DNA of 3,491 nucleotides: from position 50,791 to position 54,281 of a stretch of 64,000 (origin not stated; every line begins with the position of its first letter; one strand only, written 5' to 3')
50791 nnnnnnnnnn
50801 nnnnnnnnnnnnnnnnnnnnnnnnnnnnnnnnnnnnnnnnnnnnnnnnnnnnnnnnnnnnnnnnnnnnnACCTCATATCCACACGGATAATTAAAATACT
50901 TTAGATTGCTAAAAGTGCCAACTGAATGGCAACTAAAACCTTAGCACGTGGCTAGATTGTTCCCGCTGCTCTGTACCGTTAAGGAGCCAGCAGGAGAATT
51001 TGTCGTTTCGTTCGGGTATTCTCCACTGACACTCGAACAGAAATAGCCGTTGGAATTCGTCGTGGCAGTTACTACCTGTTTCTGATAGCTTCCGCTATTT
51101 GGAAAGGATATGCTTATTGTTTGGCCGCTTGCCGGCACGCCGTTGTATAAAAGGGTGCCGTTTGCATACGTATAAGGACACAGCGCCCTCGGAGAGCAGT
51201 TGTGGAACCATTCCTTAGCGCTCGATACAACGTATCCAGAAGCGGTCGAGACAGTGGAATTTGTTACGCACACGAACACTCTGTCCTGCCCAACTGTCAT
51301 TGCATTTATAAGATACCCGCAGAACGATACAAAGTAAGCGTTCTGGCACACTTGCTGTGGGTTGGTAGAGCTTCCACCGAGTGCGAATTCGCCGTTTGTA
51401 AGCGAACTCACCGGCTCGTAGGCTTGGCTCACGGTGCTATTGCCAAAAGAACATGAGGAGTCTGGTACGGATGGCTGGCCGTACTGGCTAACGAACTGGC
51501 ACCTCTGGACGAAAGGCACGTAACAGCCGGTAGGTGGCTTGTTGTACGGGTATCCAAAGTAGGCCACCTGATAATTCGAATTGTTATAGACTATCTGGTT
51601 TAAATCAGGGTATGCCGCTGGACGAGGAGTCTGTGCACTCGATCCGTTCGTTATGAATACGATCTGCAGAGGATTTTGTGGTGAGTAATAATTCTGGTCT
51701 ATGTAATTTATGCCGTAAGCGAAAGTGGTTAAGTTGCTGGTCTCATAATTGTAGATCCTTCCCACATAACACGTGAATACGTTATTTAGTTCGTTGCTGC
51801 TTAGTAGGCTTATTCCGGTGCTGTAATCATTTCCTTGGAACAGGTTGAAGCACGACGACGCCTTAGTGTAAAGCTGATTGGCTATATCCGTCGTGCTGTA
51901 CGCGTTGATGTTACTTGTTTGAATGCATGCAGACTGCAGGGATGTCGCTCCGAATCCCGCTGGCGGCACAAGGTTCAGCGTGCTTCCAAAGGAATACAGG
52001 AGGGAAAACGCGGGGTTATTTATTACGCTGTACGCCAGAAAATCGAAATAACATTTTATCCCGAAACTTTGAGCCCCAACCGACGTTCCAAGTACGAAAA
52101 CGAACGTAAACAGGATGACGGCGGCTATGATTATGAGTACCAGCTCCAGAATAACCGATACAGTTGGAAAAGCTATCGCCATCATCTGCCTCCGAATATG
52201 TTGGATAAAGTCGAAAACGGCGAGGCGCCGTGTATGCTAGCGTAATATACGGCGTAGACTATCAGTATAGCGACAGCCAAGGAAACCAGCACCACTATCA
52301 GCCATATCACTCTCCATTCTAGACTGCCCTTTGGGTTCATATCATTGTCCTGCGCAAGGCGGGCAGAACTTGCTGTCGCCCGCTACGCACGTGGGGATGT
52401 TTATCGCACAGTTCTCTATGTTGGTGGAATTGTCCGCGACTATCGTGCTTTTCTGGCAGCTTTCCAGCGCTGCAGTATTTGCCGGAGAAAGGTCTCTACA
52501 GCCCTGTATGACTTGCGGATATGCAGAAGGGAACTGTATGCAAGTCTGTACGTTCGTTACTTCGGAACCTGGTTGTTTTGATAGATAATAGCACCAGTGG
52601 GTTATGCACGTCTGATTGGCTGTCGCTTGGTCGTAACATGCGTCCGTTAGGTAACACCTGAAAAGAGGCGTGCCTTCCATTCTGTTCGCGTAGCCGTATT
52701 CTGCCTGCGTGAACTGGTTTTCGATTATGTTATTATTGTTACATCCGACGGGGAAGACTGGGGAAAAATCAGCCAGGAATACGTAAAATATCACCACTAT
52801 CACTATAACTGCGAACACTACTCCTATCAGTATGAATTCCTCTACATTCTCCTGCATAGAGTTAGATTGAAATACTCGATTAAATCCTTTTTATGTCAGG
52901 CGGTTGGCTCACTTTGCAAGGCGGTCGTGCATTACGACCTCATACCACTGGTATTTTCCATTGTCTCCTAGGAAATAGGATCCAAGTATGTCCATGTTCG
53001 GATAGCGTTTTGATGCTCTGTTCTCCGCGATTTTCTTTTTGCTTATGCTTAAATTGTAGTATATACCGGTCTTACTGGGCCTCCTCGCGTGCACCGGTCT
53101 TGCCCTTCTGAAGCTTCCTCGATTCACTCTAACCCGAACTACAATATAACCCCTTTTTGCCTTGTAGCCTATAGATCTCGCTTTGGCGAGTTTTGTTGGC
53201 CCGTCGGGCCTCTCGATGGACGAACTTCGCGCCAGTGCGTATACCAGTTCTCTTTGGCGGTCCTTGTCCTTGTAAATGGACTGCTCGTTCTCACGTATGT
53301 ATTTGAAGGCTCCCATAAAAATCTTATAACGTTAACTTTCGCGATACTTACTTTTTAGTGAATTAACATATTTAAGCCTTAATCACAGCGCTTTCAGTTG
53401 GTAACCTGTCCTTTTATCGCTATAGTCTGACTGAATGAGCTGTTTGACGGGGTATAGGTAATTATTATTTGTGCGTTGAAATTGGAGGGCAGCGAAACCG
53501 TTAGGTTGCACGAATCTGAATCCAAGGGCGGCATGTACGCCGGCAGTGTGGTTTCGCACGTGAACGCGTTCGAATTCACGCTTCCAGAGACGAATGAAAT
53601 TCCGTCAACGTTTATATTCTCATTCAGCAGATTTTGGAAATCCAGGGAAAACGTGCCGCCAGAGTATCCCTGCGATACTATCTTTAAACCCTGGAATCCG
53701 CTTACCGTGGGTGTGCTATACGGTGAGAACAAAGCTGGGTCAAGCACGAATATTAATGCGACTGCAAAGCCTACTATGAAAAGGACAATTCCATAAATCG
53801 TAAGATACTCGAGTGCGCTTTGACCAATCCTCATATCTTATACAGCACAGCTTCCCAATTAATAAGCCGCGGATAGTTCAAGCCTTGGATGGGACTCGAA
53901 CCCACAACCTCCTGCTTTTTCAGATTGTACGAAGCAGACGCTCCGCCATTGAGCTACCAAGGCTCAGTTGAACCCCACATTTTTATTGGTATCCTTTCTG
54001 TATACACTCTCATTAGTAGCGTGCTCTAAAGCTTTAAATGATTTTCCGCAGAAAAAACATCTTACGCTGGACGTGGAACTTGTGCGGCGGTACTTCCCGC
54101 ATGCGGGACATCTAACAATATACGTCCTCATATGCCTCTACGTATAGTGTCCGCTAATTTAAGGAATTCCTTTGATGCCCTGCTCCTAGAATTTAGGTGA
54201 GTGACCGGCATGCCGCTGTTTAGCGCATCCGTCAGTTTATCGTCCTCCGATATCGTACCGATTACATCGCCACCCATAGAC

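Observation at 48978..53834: Tightly coupled operon of Cys-rich, sequon-rich surface proteins with prepilin-like N-termini, co-oriented with rpl15e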

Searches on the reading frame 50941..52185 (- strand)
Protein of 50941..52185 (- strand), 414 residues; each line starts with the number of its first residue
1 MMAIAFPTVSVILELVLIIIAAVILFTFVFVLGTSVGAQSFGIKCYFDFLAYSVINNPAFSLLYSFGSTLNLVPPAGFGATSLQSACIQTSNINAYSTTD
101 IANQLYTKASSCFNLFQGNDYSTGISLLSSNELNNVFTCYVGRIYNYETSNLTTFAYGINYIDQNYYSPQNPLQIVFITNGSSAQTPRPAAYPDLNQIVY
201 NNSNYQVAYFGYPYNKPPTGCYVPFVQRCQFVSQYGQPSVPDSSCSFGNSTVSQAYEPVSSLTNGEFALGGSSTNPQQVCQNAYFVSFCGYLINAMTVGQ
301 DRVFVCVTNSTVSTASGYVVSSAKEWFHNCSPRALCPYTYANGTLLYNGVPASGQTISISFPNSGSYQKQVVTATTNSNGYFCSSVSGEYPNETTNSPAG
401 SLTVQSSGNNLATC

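Call 6: search_protein_families(library=pfam, max_evalue=0.1, proteins=[window:50941-52185:-])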
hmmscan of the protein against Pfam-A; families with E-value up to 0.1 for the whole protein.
window:50941-52185:- (414 aa): 3 families
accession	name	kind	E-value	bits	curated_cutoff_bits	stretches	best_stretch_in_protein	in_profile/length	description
PF20598.4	DUF6795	-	0.0038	17.9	27.4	1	342-382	2-41/103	Domain of unknown function (DUF6795)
PF18500.6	CadC_C1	-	0.0039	17.7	25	1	108-180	16-91/134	CadC C-terminal domain 1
PF10670.15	DUF4198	-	0.018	15.6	34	1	338-383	146-192/209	Domain of unknown function (DUF4198)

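Call 7: search_protein_families(library=ncbifam, max_evalue=0.1, proteins=[window:50941-52185:-])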
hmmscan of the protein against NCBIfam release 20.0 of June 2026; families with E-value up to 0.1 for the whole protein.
window:50941-52185:- (414 aa): 0 families

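Call 24: find_homologous_proteins(query=window:50941-52185:-, max_evalue=0.001)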
Query window:50941-52185:- (414 aa): 8 proteins with E <= 0.001 among 4642 candidates.
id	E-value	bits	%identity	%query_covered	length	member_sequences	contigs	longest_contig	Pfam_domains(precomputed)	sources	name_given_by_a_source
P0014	7.9e-269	909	100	100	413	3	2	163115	-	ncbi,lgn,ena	-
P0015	9.4e-63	230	44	72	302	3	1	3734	-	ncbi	-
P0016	1.1e-61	227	44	72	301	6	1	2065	-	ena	-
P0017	4.7e-61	225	44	72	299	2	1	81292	-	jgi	jgi:hypothetical protein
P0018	1.4e-60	223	45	69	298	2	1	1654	-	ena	-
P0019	4.9e-60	222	44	72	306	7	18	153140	-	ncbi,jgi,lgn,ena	jgi:hypothetical protein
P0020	5.0e-60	221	44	67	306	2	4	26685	-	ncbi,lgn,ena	-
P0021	1.2e-52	197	40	69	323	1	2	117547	-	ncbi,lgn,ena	-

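Call 76: search_solved_structures(query=A4, max_evalue=1)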
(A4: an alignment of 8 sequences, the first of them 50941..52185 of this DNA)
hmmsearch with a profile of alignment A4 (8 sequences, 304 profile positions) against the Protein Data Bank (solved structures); distinct sequences matched with E-value up to 1: 0.

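Call 79: predict_structure(alignment_id=A4)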
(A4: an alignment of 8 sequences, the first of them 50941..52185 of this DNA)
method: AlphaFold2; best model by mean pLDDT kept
length: 414 residues; sequences in the alignment: 8
mean_pLDDT: 35.5   pTM: 0.28
mean pLDDT of the five models: 35.5, 34.9, 33.7, 32.7, 30.1
residues with pLDDT >= 90: 0; 70-90: 11; 50-70: 19; < 50: 384
segments of 3 or more residues with pLDDT < 50: 1-3, 25-155, 165-414
pLDDT, mean of each block of 10 residues (from residue 1): 56 74 49 30 39 34 40 30 30 35 39 28 30 33 37 48 49 47 37 43 46 35 28 25 24 22 21 24 25 27 41 24 23 30 40 43 34 42 37 29 31 25
secondary structure, 60 per line:
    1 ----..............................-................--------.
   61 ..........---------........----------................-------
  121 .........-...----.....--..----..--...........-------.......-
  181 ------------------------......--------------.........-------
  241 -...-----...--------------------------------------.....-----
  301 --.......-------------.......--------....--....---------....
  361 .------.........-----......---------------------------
elements in order: H5-34 H36-51 H60-70 H80-87 H98-113 H121-129 E138-142 H155-165 E173-179 E205-210 H225-233 H291-295 E303-309 H323-329 E338-341 E344-347 E357-361 E368-376 E382-387

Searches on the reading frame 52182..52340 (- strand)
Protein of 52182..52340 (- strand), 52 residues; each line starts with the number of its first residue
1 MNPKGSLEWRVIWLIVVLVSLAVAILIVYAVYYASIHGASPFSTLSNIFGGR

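Call 6: search_protein_families(library=pfam, max_evalue=0.1, proteins=[window:52182-52340:-])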
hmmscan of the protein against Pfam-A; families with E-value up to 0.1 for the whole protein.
window:52182-52340:- (52 aa): 2 families
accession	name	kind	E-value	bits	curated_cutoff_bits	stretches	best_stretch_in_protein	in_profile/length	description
PF20088.4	DUF6480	-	0.028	14.7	25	1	2-32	46-76/78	Family of unknown function (DUF6480)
PF00858.29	ASC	-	0.048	13.1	23.6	1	7-33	20-45/455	Amiloride-sensitive sodium channel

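Call 7: search_protein_families(library=ncbifam, max_evalue=0.1, proteins=[window:52182-52340:-])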
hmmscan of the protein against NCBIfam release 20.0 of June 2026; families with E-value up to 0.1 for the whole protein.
window:52182-52340:- (52 aa): 0 families

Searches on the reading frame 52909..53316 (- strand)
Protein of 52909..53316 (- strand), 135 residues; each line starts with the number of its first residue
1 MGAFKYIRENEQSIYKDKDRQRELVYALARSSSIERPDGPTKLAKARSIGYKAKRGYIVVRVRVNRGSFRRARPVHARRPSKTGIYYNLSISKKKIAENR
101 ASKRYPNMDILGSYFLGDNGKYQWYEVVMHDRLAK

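Call 6: search_protein_families(library=pfam, max_evalue=0.1, proteins=[window:52909-53316:-])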
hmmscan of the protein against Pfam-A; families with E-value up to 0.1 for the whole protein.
window:52909-53316:- (135 aa): 1 family
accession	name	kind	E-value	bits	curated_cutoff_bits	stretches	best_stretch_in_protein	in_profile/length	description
PF00827.22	Ribosomal_L15e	-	3e-34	118.8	27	1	2-133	1-137/191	Ribosomal L15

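Call 7: search_protein_families(library=ncbifam, max_evalue=0.1, proteins=[window:52909-53316:-])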
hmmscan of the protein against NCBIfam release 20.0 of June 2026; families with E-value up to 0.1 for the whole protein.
window:52909-53316:- (135 aa): 2 families
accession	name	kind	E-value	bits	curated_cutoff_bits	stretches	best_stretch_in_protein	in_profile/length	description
NF003269.0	PRK04243.1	equivalog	5.5e-39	133.8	178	1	3-132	5-137/196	50S ribosomal protein L15e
NF047858.1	ICEBs1XisBacil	equivalog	0.021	14.6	100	1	54-84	32-61/61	ICEBs1 excisionase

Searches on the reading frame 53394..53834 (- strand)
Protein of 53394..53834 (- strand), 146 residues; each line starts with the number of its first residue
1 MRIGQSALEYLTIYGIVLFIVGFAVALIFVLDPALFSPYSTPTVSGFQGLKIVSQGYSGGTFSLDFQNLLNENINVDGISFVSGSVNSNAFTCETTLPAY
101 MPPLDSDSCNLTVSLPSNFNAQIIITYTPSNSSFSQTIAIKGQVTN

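Call 6: search_protein_families(library=pfam, max_evalue=0.1, proteins=[window:53394-53834:-])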
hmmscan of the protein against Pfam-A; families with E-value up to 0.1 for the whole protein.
window:53394-53834:- (146 aa): 0 families

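Call 7: search_protein_families(library=ncbifam, max_evalue=0.1, proteins=[window:53394-53834:-])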
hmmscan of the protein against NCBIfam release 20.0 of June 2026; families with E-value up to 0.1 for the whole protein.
window:53394-53834:- (146 aa): 0 families

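Call 77: search_solved_structures(query=window:53394-53834:-, max_evalue=1)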
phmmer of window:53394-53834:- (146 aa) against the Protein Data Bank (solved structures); distinct sequences matched with E-value up to 1: 0.

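Call 81: find_homologous_proteins(query=window:53394-53834:-, max_evalue=0.001)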
Query window:53394-53834:- (146 aa): 5 proteins with E <= 0.001 among 24 candidates.
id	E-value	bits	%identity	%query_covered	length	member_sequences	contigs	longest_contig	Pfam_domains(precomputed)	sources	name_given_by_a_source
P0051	3.8e-87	307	100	100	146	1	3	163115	-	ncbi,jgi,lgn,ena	jgi:hypothetical protein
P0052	3.7e-80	284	92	100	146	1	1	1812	-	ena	-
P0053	3.5e-31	126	50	99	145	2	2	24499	-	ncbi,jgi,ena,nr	ncbi:MAG: hypothetical protein M1348_01770 [Candidatus Parvarchaeota archaeon]|jgi:hypothetical prot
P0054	1.7e-28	117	43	100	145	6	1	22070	-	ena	-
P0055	1.1e-19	89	42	99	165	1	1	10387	-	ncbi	-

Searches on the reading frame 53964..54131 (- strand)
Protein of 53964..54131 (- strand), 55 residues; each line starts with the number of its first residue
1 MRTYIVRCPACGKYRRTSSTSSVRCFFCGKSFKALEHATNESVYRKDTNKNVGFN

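Call 11: search_protein_families(library=pfam, max_evalue=0.001, proteins=[window:53964-54131:-])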
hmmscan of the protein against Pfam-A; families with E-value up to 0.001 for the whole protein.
window:53964-54131:- (55 aa): 1 family
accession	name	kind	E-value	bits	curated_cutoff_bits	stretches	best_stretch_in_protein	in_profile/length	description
PF23107.1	Zf-C2H2_ZNF451_C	-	0.00098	20.1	30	0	17-39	33-55/59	Two consecutive Zinc fingers C2H2 type, ZNF451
